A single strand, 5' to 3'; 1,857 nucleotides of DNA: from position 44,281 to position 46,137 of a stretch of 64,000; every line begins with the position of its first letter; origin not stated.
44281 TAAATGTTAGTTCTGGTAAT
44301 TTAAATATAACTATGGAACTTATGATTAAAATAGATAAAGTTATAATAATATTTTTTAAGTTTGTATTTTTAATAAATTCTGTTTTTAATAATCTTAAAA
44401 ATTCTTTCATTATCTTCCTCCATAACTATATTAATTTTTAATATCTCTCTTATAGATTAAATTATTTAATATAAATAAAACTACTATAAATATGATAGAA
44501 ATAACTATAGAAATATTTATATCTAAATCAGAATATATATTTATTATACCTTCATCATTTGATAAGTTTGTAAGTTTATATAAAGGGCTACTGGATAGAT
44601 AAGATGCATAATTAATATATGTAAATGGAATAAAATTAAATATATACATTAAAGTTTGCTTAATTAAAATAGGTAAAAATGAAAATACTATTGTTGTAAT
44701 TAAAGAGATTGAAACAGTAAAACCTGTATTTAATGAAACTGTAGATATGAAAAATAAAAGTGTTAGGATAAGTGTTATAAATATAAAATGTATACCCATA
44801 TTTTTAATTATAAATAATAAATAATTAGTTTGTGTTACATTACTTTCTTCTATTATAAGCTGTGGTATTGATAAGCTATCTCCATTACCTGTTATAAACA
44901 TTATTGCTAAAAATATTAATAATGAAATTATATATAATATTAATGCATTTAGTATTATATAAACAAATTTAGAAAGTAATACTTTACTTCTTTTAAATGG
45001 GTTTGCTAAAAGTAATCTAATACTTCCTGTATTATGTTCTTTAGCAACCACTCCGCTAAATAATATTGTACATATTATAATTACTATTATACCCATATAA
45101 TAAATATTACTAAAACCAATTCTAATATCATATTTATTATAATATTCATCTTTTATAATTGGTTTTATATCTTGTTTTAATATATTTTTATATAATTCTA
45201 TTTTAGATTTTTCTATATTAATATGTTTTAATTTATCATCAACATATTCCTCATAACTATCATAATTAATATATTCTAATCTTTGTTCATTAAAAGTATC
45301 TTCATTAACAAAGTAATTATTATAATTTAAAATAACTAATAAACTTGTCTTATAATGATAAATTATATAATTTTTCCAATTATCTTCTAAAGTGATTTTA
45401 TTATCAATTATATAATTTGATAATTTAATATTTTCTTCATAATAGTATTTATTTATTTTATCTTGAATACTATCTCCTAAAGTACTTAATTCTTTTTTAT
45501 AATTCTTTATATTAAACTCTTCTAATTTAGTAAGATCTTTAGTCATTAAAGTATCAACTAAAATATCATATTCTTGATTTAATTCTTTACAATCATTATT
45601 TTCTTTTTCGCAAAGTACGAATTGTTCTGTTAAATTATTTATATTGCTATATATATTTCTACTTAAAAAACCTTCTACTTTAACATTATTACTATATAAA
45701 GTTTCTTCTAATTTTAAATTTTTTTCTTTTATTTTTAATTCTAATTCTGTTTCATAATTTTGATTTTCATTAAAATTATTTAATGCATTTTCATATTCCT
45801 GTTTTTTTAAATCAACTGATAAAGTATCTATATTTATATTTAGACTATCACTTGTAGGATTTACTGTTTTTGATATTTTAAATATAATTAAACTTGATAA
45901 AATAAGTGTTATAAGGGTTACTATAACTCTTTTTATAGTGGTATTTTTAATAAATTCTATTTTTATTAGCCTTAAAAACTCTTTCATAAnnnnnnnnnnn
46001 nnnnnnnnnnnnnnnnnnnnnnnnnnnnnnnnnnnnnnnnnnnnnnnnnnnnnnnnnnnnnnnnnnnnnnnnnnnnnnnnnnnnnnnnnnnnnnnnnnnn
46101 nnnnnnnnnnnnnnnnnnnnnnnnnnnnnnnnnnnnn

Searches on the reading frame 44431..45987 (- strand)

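Call 90: search_protein_families(library=pfam, proteins=[window:44431-45987:-], max_evalue=0.0001)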
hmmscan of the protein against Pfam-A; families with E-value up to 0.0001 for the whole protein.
window:44431-45987:- (518 aa): 2 families
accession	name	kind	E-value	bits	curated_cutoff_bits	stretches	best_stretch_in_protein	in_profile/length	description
PF12679.13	ABC2_membrane_2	-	5.3e-21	75.5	27.2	1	7-514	3-280/283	ABC-2 family transporter protein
PF12698.13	ABC2_membrane_3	-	4.2e-09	36.4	31.6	1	22-507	6-344/347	ABC-2 family transporter protein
